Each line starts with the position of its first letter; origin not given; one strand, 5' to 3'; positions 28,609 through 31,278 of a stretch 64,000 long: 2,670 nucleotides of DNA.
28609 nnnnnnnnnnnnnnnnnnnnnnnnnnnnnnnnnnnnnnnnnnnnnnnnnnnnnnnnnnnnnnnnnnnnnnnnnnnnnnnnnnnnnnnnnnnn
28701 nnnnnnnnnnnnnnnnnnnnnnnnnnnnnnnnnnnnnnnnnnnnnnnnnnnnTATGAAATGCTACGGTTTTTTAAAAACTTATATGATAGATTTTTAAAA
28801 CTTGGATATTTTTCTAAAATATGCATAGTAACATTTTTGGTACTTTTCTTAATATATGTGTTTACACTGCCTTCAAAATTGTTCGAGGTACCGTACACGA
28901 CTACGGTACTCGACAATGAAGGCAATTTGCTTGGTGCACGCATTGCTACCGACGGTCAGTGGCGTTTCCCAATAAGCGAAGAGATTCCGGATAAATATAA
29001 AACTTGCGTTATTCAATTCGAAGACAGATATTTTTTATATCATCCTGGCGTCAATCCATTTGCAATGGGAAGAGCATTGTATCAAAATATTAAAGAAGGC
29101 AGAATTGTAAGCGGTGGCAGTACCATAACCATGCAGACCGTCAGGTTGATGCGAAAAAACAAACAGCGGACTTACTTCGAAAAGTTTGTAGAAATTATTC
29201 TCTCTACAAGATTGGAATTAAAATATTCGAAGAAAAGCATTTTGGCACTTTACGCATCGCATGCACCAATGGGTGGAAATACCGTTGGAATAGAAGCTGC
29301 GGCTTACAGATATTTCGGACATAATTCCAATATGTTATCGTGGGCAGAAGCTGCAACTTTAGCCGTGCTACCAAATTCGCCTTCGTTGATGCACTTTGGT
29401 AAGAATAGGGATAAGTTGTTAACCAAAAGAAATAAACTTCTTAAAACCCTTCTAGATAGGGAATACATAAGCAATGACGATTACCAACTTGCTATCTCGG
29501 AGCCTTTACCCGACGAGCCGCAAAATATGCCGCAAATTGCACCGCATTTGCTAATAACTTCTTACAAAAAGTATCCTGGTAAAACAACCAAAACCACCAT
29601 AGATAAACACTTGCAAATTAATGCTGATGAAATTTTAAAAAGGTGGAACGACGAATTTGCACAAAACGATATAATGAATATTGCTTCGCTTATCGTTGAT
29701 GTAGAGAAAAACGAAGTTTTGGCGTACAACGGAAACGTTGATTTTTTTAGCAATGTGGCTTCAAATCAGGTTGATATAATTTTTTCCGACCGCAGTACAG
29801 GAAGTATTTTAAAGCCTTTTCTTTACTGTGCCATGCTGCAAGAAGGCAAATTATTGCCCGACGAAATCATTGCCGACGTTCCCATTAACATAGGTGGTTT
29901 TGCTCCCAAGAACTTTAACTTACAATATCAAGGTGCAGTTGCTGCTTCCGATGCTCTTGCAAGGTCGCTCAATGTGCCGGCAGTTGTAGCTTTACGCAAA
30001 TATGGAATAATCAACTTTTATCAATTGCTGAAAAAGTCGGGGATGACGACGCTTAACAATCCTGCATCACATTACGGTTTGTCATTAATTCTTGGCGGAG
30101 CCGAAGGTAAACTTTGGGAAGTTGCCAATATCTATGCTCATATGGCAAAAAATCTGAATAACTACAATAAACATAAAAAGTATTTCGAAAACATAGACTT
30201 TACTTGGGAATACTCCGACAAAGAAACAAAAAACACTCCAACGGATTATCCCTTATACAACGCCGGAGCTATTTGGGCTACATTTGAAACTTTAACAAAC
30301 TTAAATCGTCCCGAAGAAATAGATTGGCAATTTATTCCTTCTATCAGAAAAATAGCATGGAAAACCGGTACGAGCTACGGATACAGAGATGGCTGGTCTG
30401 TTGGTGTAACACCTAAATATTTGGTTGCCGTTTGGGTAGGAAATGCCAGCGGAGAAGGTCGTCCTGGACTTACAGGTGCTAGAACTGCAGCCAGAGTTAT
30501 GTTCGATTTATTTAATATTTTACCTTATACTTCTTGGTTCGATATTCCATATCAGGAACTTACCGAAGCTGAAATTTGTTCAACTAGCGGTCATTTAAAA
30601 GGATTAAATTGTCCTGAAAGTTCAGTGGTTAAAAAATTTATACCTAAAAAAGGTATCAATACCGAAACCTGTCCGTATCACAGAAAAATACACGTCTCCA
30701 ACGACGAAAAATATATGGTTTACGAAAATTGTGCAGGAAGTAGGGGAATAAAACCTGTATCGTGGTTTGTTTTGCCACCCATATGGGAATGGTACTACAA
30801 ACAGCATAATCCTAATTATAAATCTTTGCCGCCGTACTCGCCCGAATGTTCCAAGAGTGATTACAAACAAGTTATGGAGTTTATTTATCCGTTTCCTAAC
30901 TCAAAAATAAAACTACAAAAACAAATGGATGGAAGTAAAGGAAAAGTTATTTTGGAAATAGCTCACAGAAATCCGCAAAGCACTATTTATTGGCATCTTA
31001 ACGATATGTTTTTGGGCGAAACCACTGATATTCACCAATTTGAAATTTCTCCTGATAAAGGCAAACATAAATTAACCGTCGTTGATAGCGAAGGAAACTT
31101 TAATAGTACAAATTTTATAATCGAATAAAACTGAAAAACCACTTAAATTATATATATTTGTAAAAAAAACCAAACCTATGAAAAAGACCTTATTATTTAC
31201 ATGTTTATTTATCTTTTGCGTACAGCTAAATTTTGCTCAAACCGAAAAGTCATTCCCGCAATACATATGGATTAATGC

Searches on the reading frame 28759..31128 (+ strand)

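Call 8: search_protein_families(library=pfam, max_evalue=0.01, proteins=[window:28759-31128:+])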
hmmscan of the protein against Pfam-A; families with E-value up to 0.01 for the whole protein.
window:28759-31128:+ (789 aa): 3 families
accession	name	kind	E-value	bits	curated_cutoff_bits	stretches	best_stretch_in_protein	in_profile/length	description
PF00912.28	Transgly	-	2e-46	158.1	27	1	72-230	17-176/178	Transglycosylase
PF06832.18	BiPBP_C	-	1e-16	61.1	26.8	1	698-786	4-90/90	Penicillin-Binding Protein C-terminus Family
PF00905.27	Transpeptidase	-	1.9e-08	34.3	22.1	1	311-431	4-130/299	Penicillin binding protein transpeptidase domain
